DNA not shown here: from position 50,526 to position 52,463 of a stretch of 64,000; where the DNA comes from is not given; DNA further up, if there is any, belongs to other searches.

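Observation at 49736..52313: Lower-GC divergent pair, 4-TM protein and P-loop NTPase: candidate uncharacterised conflict (defence) system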

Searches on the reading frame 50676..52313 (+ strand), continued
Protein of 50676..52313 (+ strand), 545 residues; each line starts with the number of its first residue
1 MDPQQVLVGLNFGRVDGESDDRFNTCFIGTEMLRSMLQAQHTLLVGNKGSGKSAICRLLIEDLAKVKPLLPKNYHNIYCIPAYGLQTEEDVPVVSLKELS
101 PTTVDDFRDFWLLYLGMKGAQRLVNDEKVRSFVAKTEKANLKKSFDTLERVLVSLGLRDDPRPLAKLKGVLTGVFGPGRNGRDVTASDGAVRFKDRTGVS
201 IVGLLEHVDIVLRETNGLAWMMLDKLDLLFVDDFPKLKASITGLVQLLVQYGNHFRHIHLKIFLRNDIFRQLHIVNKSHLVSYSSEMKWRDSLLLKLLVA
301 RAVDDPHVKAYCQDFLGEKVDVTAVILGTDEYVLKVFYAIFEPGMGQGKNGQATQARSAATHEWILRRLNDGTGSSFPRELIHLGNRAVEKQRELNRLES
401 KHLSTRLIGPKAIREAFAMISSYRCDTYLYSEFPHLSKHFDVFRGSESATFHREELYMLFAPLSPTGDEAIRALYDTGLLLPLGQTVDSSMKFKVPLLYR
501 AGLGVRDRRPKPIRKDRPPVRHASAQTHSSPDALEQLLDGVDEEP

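Call 49: search_protein_families(library=pfam, proteins=[L031:5068-5682:-, L033:3346-4098:-, L035:5031-5939:-, L030:4788-5639:-, L039:4370-5929:+, L039:3011-4363:+, L062:5488-5973:+, L062:3385-5481:+, L052:3926-5614:+, L028:3872-5068:+], max_evalue=0.001)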
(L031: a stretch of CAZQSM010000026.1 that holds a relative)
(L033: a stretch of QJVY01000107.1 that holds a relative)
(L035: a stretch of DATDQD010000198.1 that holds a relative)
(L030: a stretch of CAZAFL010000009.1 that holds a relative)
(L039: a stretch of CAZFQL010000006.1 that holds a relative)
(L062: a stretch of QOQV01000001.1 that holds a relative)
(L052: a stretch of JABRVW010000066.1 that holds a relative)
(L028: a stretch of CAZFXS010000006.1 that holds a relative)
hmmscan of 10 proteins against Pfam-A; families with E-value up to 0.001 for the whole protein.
L031:5068-5682:- (204 aa): 3 families
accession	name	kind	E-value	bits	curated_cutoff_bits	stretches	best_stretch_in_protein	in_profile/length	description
PF01243.27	PNPOx_N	-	3.5e-26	92.4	28.1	1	26-143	2-110/120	Pyridoxamine 5'-phosphate oxidase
PF10590.14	PNP_phzG_C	-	3.4e-17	62.5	27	1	164-204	1-42/42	Pyridoxine 5'-phosphate oxidase C-terminal dimerisation region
PF12766.13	Pyridox_oxase_2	-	4.9e-07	30.7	26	1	23-105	6-97/100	Pyridoxamine 5'-phosphate oxidase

L033:3346-4098:- (250 aa): 3 families
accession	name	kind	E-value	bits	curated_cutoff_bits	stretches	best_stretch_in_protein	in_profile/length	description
PF01243.27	PNPOx_N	-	1.4e-24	87.2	28.1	1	71-189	2-111/120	Pyridoxamine 5'-phosphate oxidase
PF10590.14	PNP_phzG_C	-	7.7e-19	67.8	27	1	209-250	1-42/42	Pyridoxine 5'-phosphate oxidase C-terminal dimerisation region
PF12766.13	Pyridox_oxase_2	-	2e-05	25.6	26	1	68-150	6-97/100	Pyridoxamine 5'-phosphate oxidase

L035:5031-5939:- (302 aa): 3 families
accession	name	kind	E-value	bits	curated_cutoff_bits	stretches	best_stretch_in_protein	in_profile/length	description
PF01243.27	PNPOx_N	-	1.6e-26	93.5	28.1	1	124-241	2-110/120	Pyridoxamine 5'-phosphate oxidase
PF10590.14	PNP_phzG_C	-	8.5e-19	67.6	27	1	262-302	1-42/42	Pyridoxine 5'-phosphate oxidase C-terminal dimerisation region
PF12766.13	Pyridox_oxase_2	-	1.3e-07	32.6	26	1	121-203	6-97/100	Pyridoxamine 5'-phosphate oxidase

L030:4788-5639:- (283 aa): 1 family
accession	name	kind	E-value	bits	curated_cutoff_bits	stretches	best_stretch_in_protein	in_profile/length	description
PF01435.24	Peptidase_M48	-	1.6e-36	126.3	20.3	1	64-278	2-185/186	Peptidase family M48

L039:4370-5929:+ (519 aa): 2 families
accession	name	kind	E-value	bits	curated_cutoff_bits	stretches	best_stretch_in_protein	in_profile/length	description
PF00691.25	OmpA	-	8.7e-20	71.3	27.2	1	410-505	1-98/98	OmpA family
PF14346.11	DUF4398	-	0.0006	20.7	27.9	0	131-185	12-66/78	Domain of unknown function (DUF4398)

L039:3011-4363:+ (450 aa): 13 families
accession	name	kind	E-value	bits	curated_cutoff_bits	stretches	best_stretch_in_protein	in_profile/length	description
PF02754.22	CCG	-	5.4e-37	126.2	20.6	2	340-425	1-85/85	Cysteine-rich domain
PF13183.11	Fer4_8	-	3.8e-12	47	27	1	38-105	3-68/68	4Fe-4S dicluster domain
PF12838.12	Fer4_7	-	2.5e-11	44.3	27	1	39-105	1-52/52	4Fe-4S dicluster domain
PF13534.11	Fer4_17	-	1.7e-10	41.7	22.2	1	39-105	1-60/61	4Fe-4S dicluster domain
PF13187.11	Fer4_9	-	6.5e-08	32.9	27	0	91-106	2-17/52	4Fe-4S dicluster domain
PF12797.12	Fer4_2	-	7.1e-07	29.2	24.5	0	37-52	7-22/22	4Fe-4S binding domain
PF13237.11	Fer4_10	-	1.2e-06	28.8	25.5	1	36-102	5-53/53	4Fe-4S dicluster domain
PF12837.12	Fer4_6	-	3.2e-06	27.3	25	0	37-53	6-22/24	4Fe-4S binding domain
PF13484.11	Fer4_16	-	3.5e-06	28.1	30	1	39-103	1-65/66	4Fe-4S double cluster binding domain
PF00037.32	Fer4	-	4.9e-06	26.6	21.1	1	37-52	5-20/24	4Fe-4S binding domain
PF12800.12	Fer4_4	-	1.1e-05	25.8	24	0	38-53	2-17/17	4Fe-4S binding domain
PF14697.11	Fer4_21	-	5.2e-05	23.7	35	0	23-52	24-53/59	4Fe-4S dicluster domain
PF13746.11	Fer4_18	-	0.00014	22.5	27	0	11-52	32-73/114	4Fe-4S dicluster domain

L062:5488-5973:+ (161 aa): 3 families
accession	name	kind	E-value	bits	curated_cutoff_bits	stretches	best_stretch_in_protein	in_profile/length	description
PF01230.28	HIT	-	9e-12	45.9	21.5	1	40-128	8-95/98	HIT domain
PF04677.20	CwfJ_C_1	-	8e-07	29.4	21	1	20-100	10-87/122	Protein similar to CwfJ C-terminus 1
PF11969.13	DcpS_C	-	2.7e-05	25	24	1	24-126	2-100/114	Scavenger mRNA decapping enzyme C-term binding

L062:3385-5481:+ (698 aa): 7 families
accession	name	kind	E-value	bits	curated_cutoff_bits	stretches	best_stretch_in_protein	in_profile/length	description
PF03764.24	EFG_IV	-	4.1e-45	152.9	24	1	476-596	1-121/121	Elongation factor G, domain IV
PF00009.33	GTP_EFTU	-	2.2e-39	135.5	26.5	1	7-279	1-188/188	Elongation factor Tu GTP binding domain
PF00679.30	EFG_C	-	1.7e-29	102.1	27.9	1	599-684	2-88/89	Elongation factor G C-terminus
PF14492.12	EFG_III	-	4.6e-25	87.9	27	1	401-473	1-73/75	Elongation Factor G, domain III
PF22042.2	EF-G_D2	-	4.6e-10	39.9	27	1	309-388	4-82/84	Elongation factor G domain 2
PF03144.31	GTP_EFTU_D2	-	9e-05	23.3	30.3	1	321-386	1-71/73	Elongation factor Tu domain 2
PF01926.29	MMR_HSR1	-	0.0003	21.3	21.9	0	12-135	2-113/113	50S ribosome-binding GTPase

L052:3926-5614:+ (562 aa): 8 families
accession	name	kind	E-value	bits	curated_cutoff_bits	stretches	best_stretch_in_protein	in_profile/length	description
PF02518.31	HATPase_c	-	7.6e-21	75.1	26.4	1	302-421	2-109/111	Histidine kinase-, DNA gyrase B-, and HSP90-like ATPase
PF00072.30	Response_reg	-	3.6e-14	53.3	30.2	1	445-555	1-110/111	Response regulator receiver domain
PF00989.32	PAS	-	3.8e-12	46.6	22.6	1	58-168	1-112/113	PAS fold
PF00512.31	HisKA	-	5e-09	36.5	26.9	1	196-258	3-64/66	His Kinase A (phospho-acceptor) domain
PF08447.18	PAS_3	-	2.4e-08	34.6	25.6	1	81-162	2-85/89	PAS fold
PF13426.13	PAS_9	-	1.5e-07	32.1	27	1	74-171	7-103/103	PAS domain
PF13188.13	PAS_8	-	4e-06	27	21.8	1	58-112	1-55/65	PAS domain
PF08448.16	PAS_4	-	1.4e-05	25.7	23.1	1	65-173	2-109/110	PAS fold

L028:3872-5068:+ (398 aa): 5 families
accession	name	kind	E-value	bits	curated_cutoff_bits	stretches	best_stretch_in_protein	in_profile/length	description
PF00155.27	Aminotran_1_2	-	5.8e-75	253.2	19.7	1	36-386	2-361/361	Aminotransferase class I and II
PF01053.26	Cys_Met_Meta_PP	-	4.2e-08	32.6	27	1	96-208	69-174/381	Cys/Met metabolism PLP-dependent enzyme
PF01041.23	DegT_DnrJ_EryC1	-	3.2e-07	30.4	19.8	1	113-207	58-145/360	DegT/DnrJ/EryC1/StrS aminotransferase family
PF00266.25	Aminotran_5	-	1.7e-05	24.4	21.5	1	96-207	62-175/371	Aminotransferase class-V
PF01212.27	Beta_elim_lyase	-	0.00095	19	27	0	137-207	91-168/288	Beta-eliminating lyase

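Call 69: search_protein_representatives(alignment_id=A1)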
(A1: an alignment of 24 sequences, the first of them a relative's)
Query: 24 sequences, 538 profile positions. Proteins with E-value up to 0.001 (for the whole library): 1510; up to 1e-10: 740; up to 1e-30: 118. The best 150 are listed.
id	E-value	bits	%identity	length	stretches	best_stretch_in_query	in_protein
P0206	2.1e-221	752.5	-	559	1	2-525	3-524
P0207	1.3e-192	657.5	-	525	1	1-514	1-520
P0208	3.2e-173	593.5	-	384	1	1-371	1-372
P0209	1.1e-102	360.7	-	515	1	2-511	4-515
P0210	1.1e-99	350.7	-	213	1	311-523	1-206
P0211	4.3e-88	312.5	-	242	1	354-521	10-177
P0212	5.8e-85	302.2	-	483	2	193-509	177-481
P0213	2.5e-82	293.5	-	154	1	360-512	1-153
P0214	4.9e-78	279.3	-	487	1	4-505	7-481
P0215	7.1e-76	272.2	-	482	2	202-509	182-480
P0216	1.1e-74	268.3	-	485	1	1-507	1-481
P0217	1.5e-71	257.9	-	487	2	206-509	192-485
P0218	3.0e-70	253.6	-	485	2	202-509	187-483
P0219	4.4e-68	246.5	-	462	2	201-505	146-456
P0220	2.6e-65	237.3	-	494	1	2-509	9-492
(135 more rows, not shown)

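Call 74: find_related_loci(query=A4, collection=genome_contigs, flank=5000)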
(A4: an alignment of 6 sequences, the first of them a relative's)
Query A4 (494 aa) in genome_contigs; peptide patterns used: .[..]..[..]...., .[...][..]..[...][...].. (x = any residue, [..] = any of these).
441 stretches matched a pattern; 160 encode a relative of the query (tblastn E <= 1e-3); the best 80 are kept; 79 distinct loci.
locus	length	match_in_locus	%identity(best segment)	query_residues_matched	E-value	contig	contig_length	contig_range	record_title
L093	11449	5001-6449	60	8-493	0e+0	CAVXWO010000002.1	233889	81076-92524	MAG: uncultured Actinomycetota bacterium isolate MFD04492.bin.3.97 genome assembly, contig: contig_27280, whole genome s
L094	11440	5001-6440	62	13-493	0e+0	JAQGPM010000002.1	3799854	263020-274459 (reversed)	Microbacterium humicola strain W4 contig_2, whole genome shotgun sequence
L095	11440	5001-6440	60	13-493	3e-178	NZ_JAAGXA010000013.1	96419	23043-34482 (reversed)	Nocardioides zeae strain JCM 30728 Scaffold13, whole genome shotgun sequence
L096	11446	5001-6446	60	12-493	5e-178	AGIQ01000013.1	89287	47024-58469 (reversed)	Mycolicibacterium rhodesiae JS60 ctg125, whole genome shotgun sequence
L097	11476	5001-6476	45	4-489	1e-122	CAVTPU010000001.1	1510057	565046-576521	MAG: uncultured Actinomycetota bacterium isolate MFD00905.bin.2.184 genome assembly, contig: contig_15178, whole genome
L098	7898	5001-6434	40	9-493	5e-119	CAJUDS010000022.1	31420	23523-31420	MAG TPA_asm: uncultured Lachnospiraceae bacterium isolate MGBC126305 genome assembly, contig: MGBC126305.22, whole genom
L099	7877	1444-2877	40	9-493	8e-119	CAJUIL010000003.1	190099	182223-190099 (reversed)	MAG TPA_asm: uncultured Eubacterium sp. isolate MGBC139981 genome assembly, contig: MGBC139981.3, whole genome shotgun s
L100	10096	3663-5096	40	9-493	9e-119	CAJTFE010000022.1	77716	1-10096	Clostridia bacterium isolate C56_79_FC_BP genome assembly, contig: MGBC000175.22, whole genome shotgun sequence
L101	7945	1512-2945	40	9-493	2e-118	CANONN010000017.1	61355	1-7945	MAG TPA_asm: uncultured Roseburia sp. isolate SRR19759413_bin.57_metawrap_v1.3_MAG genome assembly, contig: NODE.725_len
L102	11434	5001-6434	40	9-493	4e-118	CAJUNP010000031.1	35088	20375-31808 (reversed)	MAG TPA_asm: uncultured Lachnospiraceae bacterium isolate MGBC143606 genome assembly, contig: MGBC143606.31, whole genom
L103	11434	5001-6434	39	9-493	6e-117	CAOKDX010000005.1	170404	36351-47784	MAG TPA_asm: uncultured Clostridia bacterium isolate SRR15604521_bin.31_metawrap_v1.3_MAG genome assembly, contig: NODE.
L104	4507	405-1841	38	9-493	3e-117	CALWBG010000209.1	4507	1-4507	MAG: uncultured Roseburia sp. isolate BRZ_HM__bin25 genome assembly, contig: BRZ_HM__NODE_16097_length_4507_cov_4.838149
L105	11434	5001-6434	39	9-493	1e-115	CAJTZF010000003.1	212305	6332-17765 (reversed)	MAG TPA_asm: uncultured Eubacterium sp. isolate MGBC122214 genome assembly, contig: MGBC122214.3, whole genome shotgun s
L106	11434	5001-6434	39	9-493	7e-114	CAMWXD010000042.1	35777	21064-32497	MAG TPA_asm: uncultured Eubacterium sp. isolate SRR14411328_bin.4_metawrap_v1.3_MAG genome assembly, contig: NODE.372_le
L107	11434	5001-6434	39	10-493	6e-112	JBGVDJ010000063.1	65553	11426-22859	MAG: Candidatus Choladousia sp. isolate fecal_MAG_44 fecal_MAG_44_contig_0063, whole genome shotgun sequence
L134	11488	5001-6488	25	1-489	6e-30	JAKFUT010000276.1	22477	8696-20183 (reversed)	MAG: Candidatus Obscuribacterales bacterium isolate D1_Bin_4 D1_0001675, whole genome shotgun sequence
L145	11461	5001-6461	26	12-489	2e-27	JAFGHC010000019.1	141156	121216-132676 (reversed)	MAG: Candidatus Saganbacteria bacterium isolate Zod_Metabat.143 k87_7237733, whole genome shotgun sequence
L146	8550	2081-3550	26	10-488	1e-27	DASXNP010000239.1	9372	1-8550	MAG TPA_asm: Candidatus Binataceae bacterium isolate SMAG_U5357 k141_1824594, whole genome shotgun sequence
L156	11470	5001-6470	28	14-494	7e-27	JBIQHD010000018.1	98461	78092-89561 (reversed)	MAG: Rubrivivax sp. isolate mag.36d NODE_140_length_98461, whole genome shotgun sequence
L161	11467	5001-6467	26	12-489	3e-26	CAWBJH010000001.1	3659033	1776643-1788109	MAG: uncultured delta proteobacterium isolate MFD03323.bin.1.18 genome assembly, contig: contig_33361, whole genome shot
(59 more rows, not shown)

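Call 77: search_protein_families(library=pfam, proteins=[L100:2501-3601:+, L100:5123-7102:+, L094:3956-4897:-, L094:6616-7653:-, L098:3783-4946:+, L156:3418-4887:+, L161:2909-4738:+, L146:734-1924:+, L134:3727-4833:+, L145:3786-4868:-], max_evalue=0.001)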
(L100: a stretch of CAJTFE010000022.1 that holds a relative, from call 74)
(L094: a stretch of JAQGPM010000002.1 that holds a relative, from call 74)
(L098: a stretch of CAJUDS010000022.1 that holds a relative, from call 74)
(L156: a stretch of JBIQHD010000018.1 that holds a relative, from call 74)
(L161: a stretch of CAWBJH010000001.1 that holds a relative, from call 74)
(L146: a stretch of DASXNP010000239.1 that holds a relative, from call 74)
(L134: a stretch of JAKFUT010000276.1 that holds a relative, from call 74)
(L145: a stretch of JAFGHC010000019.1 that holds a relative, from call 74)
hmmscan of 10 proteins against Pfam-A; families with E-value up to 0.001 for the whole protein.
L100:2501-3601:+ (367 aa): 2 families
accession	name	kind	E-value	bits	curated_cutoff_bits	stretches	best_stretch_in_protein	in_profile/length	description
PF06250.17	YhcG_C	-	5.5e-52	176.2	32.5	1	204-357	2-156/157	YhcG PDDEXK nuclease domain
PF17761.7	DUF1016_N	-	7.2e-36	123.7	32.8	1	26-179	4-137/137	DUF1016 N-terminal domain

L100:5123-7102:+ (660 aa): 8 families
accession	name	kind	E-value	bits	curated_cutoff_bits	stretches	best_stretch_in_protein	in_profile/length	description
PF17757.6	UvrB_inter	-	5.1e-34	116.7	22.9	1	158-248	1-91/91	UvrB interaction domain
PF12344.14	UvrB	-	1.5e-24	86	27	1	550-592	1-43/43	Ultra-violet resistance protein B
PF00271.37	Helicase_C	-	5.6e-20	72.1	23.5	1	432-543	5-109/110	Helicase conserved C-terminal domain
PF04851.21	ResIII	-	1.6e-15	57.8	22.5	1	14-118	6-114/164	Type III restriction enzyme, res subunit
PF02151.25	UVR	-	7.4e-10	38.7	21.5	1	621-656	1-36/36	UvrB/uvrC motif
PF00270.35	DEAD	-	1.4e-06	28.5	26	1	15-85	3-76/167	DEAD/DEAH box helicase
PF13604.12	AAA_30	-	4.7e-05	23.6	27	0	16-75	6-65/191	AAA domain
PF00437.27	T2SSE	-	0.00071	18.8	24.9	0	36-60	147-171/370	Type II/IV secretion system protein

L094:3956-4897:- (313 aa): 3 families
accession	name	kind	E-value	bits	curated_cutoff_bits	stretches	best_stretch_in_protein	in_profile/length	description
PF02739.22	5_3_exonuc_N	-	3.1e-46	157.5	34.3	1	6-184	1-164/164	5'-3' exonuclease, N-terminal resolvase-like domain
PF01367.25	5_3_exonuc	-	3.8e-18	66.2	40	1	187-278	3-91/97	5'-3' exonuclease, C-terminal SAM fold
PF14520.12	HHH_5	-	0.00031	21.6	27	0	206-234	6-35/57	Helix-hairpin-helix domain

L094:6616-7653:- (345 aa): 3 families
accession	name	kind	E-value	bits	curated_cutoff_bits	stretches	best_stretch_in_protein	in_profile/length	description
PF06081.17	ArAE_1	-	8.2e-17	62.1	22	1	16-152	6-140/141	Aromatic acid exporter family member 1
PF13515.12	FUSC_2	-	1e-16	61.6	25.6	1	27-149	2-126/126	Fusaric acid resistance protein-like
PF04632.18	FUSC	-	1e-07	31.4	30.9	1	14-341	2-321/660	Fusaric acid resistance protein family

L098:3783-4946:+ (388 aa): 2 families
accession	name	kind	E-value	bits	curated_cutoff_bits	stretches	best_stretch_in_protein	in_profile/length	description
PF06250.17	YhcG_C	-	4.2e-52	176.6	32.5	1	224-377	2-156/157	YhcG PDDEXK nuclease domain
PF17761.7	DUF1016_N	-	1.6e-36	125.9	32.8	1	46-199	4-137/137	DUF1016 N-terminal domain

L156:3418-4887:+ (490 aa): 2 families
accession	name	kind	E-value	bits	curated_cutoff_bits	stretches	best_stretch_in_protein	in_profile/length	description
PF13660.11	DUF4147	-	4.6e-86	288.5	23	1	71-297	2-233/234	Domain of unknown function (DUF4147)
PF05161.18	MOFRL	-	2.3e-37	127.8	28.3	1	377-483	1-106/106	MOFRL family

L161:2909-4738:+ (610 aa): 2 families
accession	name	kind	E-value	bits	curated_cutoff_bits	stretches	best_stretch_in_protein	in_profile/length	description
PF20154.4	LNT_N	-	4.1e-40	138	27.1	1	88-250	1-159/159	Apolipoprotein N-acyltransferase N-terminal domain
PF00795.27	CN_hydrolase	-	1.7e-39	136.1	23.2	1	299-544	1-235/256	Carbon-nitrogen hydrolase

L146:734-1924:+ (397 aa): 3 families
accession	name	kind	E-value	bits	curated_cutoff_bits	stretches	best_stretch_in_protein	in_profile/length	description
PF00441.29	Acyl-CoA_dh_1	-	9.7e-23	81.4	22.4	1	237-391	1-149/150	Acyl-CoA dehydrogenase, C-terminal domain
PF02770.24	Acyl-CoA_dh_M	-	1.4e-20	73.7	33.3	1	131-224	1-96/97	Acyl-CoA dehydrogenase, middle domain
PF02771.21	Acyl-CoA_dh_N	-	6.2e-19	68.9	22.9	1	6-127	1-113/113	Acyl-CoA dehydrogenase, N-terminal domain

L134:3727-4833:+ (369 aa): 0 families

L145:3786-4868:- (360 aa): 3 families
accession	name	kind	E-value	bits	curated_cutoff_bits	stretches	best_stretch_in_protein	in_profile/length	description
PF06071.19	YchF-GTPase_C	-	5.7e-35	119.7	27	1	276-358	1-83/84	Protein of unknown function (DUF933)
PF01926.29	MMR_HSR1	-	2.1e-24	86.2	21.9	1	4-114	2-92/113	50S ribosome-binding GTPase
PF02421.24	FeoB_N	-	1.6e-09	37.9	27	1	5-50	4-49/156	Ferrous iron transport protein B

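Call 78: search_protein_families(library=padloc, alignment_id=A5, max_evalue=0.00001)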
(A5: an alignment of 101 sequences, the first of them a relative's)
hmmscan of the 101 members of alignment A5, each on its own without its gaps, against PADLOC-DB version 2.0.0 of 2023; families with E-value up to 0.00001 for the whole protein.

A. member 1, L094:3956-4897:- (313 aa): 0 families

B. families by the number of members that match (of 101 scanned): 121 families (the first 25 are shown)
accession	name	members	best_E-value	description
PDLC04810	PDC-S02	12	4.4e-151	-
PDLC04807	PDC-S02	12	2e-133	-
PDLC04795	PDC-S02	12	5.7e-123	-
PDLC04831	PDC-S02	12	8.9e-118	-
PDLC04803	PDC-S02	12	7e-94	-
PDLC04820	PDC-S02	12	5.2e-69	-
PDLC04822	PDC-S02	12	2.8e-66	-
PDLC04813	PDC-S02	12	1.6e-64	-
PDLC04823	PDC-S02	12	6.2e-50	-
PDLC04802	PDC-S02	12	3.1e-47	-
PDLC04798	PDC-S02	12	7.4e-38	-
PDLC01464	PD_DExK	12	3.5e-36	"CAS-I,CAS-II,CAS-III,CAS-IV,CAS-V,CAS-VI; associated"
PDLC04817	PDC-S02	12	1.1e-31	-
PDLC04827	PDC-S02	11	1.7e-73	-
PDLC04826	PDC-S02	10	2.2e-80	-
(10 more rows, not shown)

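Call 79: search_dna_similar(query=window:50676-52310:+, collection=plasmids, mode=protein, max_evalue=0.00001, max_rows=15)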
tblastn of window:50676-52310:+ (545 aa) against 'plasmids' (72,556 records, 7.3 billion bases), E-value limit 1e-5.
Records with a match: 3; places in all: 3; records where one place covers at least 80% of the query: 3.
Best place of each record, by identity: <60% 3.
By first word of the organism name: Aeromicrobium 1; Nostoc 1; Streptomyces 1.
By predicted mobility (MOB-suite, as given by PLSDB): non-mobilizable 2; mobilizable 1.
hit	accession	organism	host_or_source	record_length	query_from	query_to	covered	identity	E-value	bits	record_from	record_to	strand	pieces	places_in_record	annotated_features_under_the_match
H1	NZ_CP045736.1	Aeromicrobium yanjiei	plateau pika,cell culture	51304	4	504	92%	30.3%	3e-47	184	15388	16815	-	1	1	hypothetical protein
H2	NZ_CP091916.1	Nostoc sp. UHCC 0870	cell culture,Brackish water, ...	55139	21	504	89%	25.6%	8e-18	95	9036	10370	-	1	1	ParA family protein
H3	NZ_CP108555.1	Streptomyces sp. NBC_01207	-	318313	7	499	90%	24.5%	7e-9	67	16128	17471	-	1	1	hypothetical protein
